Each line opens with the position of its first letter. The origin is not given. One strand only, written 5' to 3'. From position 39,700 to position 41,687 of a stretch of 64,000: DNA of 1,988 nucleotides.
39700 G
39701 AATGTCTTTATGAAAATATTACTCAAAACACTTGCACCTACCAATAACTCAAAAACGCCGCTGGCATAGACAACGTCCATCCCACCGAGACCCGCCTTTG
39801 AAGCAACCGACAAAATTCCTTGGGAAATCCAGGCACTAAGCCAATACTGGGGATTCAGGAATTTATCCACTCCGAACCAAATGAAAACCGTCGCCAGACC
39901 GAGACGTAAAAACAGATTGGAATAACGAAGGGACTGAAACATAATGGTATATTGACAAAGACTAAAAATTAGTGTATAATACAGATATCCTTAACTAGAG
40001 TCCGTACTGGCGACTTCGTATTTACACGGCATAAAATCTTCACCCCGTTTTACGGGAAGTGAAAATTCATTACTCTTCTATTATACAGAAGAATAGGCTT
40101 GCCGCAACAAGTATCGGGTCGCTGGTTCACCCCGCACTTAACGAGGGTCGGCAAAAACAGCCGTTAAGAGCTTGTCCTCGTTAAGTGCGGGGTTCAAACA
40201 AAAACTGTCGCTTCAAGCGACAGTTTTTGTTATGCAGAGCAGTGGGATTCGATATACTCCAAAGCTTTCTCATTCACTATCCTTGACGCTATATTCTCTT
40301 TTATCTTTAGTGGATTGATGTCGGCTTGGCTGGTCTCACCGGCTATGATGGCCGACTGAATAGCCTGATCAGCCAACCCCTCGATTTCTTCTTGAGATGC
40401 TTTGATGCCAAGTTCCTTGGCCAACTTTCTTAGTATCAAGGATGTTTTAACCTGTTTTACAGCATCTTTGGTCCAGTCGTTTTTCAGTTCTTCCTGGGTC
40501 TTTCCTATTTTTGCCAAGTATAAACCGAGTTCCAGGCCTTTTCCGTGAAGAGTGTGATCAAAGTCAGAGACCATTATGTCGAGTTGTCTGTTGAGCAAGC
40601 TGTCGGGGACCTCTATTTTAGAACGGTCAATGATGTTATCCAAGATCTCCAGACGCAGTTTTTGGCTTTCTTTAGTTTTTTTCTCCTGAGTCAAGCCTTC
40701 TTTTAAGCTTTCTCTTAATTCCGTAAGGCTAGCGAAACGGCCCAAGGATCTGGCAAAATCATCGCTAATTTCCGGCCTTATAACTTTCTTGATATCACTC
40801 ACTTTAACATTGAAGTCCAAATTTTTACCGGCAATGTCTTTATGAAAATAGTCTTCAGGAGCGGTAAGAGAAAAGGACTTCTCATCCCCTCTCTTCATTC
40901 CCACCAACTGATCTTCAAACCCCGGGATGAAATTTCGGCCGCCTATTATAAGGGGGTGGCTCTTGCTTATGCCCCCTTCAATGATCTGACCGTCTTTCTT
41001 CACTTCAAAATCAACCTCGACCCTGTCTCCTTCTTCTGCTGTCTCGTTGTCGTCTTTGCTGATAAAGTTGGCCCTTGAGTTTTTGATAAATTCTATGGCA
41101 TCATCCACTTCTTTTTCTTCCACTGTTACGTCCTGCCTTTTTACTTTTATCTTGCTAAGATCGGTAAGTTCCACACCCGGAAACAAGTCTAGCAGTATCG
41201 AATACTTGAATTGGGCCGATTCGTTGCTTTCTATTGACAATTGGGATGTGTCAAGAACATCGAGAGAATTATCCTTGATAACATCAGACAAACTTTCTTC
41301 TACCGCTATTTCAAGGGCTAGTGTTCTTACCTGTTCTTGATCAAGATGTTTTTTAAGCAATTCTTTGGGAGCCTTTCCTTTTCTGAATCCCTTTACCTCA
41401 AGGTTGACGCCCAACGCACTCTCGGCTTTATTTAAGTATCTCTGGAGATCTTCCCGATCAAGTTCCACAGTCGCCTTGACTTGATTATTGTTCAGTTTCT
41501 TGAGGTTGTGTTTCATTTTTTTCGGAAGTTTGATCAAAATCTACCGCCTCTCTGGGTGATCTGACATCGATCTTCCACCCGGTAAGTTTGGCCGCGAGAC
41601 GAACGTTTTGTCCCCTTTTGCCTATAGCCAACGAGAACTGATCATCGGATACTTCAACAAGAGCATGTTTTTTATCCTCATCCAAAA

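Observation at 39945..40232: Consensus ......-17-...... promoter driving an ORF-free ~250-nt structured transcript that ends at a bidirectional terminator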

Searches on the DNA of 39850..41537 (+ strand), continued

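Call 47: search_with_rna_model(model_id=R1, sources=[L095, L096, L097, L098, L020, L021], max_evalue=10, filters=off, show_alignments=3)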
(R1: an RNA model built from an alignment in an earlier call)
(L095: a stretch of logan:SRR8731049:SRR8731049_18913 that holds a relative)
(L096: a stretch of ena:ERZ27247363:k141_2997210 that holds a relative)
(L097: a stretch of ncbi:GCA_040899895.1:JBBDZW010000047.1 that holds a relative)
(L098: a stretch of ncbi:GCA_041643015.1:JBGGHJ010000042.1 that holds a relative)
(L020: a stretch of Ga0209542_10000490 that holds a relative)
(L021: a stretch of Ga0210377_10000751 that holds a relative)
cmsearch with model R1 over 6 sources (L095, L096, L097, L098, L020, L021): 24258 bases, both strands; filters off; matches with E-value up to 10: 25.
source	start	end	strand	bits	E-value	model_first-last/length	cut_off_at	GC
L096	2814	2949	-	56.5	2.2e-11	1-141/141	no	0.35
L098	2863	3008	-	47.4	2.7e-09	1-141/141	no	0.37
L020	2898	3059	-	13.6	0.13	1-141/141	no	0.38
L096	4211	4262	-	13.4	0.14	1-141/141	no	0.38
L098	605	648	+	12.2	0.27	1-141/141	no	0.23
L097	3846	3905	+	11.7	0.35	1-141/141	no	0.42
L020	2796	2842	+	9.1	1.4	1-141/141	no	0.43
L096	4207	4246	+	9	1.5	1-141/141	no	0.4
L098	2792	2864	+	8.3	2.1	1-141/141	no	0.38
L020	76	169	+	8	2.5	1-141/141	no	0.26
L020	1413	1486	+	7.8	2.7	1-141/141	no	0.45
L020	2814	2860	-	7.6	3.1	1-141/141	no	0.45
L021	2390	2433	+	7.5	3.2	1-141/141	no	0.32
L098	1532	1581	+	7.1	4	1-141/141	no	0.38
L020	633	675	-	6.8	4.6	1-141/141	no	0.47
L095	96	115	+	6.4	5.7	84-102/141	no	0.15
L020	3233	3263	+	6.4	5.8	1-141/141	no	0.23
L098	2600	2649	+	6.1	6.8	1-141/141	no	0.26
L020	3927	4100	-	5.9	7.6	1-141/141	no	0.4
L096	2763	2818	+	5.8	7.6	1-141/141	no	0.43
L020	4147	4178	+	5.8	7.7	1-141/141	no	0.44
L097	2947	3000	+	5.8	7.8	1-141/141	no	0.37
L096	63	109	+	5.5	9.1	1-141/141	no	0.43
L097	3865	3914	-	5.4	9.8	1-141/141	no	0.4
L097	1787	1869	+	5.3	10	1-141/141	no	0.37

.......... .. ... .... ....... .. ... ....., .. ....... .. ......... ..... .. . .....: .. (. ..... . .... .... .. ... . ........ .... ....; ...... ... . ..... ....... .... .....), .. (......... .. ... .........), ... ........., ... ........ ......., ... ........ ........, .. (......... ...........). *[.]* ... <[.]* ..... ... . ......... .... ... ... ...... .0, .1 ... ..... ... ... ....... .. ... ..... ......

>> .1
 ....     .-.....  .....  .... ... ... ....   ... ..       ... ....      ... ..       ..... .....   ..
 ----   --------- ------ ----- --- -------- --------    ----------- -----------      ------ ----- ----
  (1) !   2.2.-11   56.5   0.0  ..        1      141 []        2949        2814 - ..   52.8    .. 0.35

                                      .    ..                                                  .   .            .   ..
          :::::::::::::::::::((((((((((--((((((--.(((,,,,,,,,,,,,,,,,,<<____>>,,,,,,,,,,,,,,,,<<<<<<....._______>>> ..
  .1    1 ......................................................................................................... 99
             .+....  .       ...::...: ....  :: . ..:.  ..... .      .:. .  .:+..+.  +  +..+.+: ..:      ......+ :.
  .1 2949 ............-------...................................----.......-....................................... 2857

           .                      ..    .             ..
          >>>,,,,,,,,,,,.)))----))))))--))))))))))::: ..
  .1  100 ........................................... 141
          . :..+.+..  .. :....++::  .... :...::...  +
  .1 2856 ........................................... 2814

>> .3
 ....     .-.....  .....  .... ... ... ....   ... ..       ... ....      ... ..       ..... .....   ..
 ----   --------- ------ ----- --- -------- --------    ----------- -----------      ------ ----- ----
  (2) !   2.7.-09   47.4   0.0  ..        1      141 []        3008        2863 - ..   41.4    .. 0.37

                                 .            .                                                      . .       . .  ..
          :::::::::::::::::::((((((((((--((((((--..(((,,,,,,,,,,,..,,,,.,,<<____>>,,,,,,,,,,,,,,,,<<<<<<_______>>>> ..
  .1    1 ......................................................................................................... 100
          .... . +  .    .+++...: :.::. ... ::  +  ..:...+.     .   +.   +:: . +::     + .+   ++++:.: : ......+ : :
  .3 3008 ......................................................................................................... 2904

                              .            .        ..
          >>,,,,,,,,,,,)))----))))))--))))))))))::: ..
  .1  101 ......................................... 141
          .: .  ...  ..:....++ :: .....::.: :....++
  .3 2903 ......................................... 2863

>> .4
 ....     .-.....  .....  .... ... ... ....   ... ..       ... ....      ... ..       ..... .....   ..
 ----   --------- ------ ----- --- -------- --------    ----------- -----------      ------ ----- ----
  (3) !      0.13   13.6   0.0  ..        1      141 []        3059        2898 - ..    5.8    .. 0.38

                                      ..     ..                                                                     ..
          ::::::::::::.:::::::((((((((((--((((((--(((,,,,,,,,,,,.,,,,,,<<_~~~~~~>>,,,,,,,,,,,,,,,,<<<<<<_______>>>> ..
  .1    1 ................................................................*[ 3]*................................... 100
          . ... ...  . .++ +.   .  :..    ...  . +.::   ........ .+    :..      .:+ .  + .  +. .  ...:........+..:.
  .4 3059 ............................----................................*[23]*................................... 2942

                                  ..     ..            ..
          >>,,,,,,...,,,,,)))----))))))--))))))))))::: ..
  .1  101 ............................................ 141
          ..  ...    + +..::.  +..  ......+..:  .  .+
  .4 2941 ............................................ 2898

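Call 52: search_with_rna_model(model_id=R1, sources=[window, L002, L010, L011, L012, L013, L014, L015, L017, L018, L019, L022, L023, L096, L098], max_evalue=0.0001, make_alignment=true)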
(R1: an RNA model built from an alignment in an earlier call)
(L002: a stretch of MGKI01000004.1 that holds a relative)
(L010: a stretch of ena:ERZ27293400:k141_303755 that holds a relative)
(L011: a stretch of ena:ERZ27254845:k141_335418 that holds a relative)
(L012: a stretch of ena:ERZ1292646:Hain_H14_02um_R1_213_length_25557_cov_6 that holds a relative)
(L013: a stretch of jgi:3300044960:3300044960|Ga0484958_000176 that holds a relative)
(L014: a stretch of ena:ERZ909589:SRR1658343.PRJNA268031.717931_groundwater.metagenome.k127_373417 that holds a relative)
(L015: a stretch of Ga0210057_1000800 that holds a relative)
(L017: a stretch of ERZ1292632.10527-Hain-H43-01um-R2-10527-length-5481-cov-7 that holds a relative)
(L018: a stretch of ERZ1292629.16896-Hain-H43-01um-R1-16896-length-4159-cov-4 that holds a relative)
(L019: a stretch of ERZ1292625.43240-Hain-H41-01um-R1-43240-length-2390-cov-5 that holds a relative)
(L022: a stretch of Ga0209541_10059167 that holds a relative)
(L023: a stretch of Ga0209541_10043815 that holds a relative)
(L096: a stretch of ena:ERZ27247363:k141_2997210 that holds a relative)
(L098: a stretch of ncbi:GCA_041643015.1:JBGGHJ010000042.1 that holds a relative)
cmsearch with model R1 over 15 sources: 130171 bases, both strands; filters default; matches with E-value up to 0.0001: 15.
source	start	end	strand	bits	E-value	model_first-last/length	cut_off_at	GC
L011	3824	3975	-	122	1.4e-25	1-141/141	no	0.41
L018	2097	2228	-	120.9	2.5e-25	1-141/141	no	0.42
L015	2936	3077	-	119.5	5.3e-25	1-141/141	no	0.43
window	39981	40129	+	118.1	1.1e-24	1-141/141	no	0.42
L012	3887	4030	-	112.2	2.5e-23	1-141/141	no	0.38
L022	1044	1171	-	110.3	6.6e-23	1-141/141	no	0.43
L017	2825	2950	-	107.6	2.7e-22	1-141/141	no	0.4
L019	1582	1707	-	105.4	8.5e-22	1-141/141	no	0.44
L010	3876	4018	-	101.1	8.4e-21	1-141/141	no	0.41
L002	5361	5511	-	95.1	1.9e-19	1-141/141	no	0.37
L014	3884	4017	-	86.2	2e-17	1-141/141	no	0.44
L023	1026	1173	-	66.9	4.9e-13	1-141/141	no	0.43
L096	2814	2949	-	56.5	1.2e-10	1-141/141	no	0.35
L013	3852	4018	-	54.9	2.8e-10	1-141/141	no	0.33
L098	2863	3008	-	47.4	1.4e-08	1-141/141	no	0.37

Alignment A4: 15 matches aligned to the model, 215 columns, each read 5' to 3' on its own strand. Consensus structure (alignment columns), stored with it:
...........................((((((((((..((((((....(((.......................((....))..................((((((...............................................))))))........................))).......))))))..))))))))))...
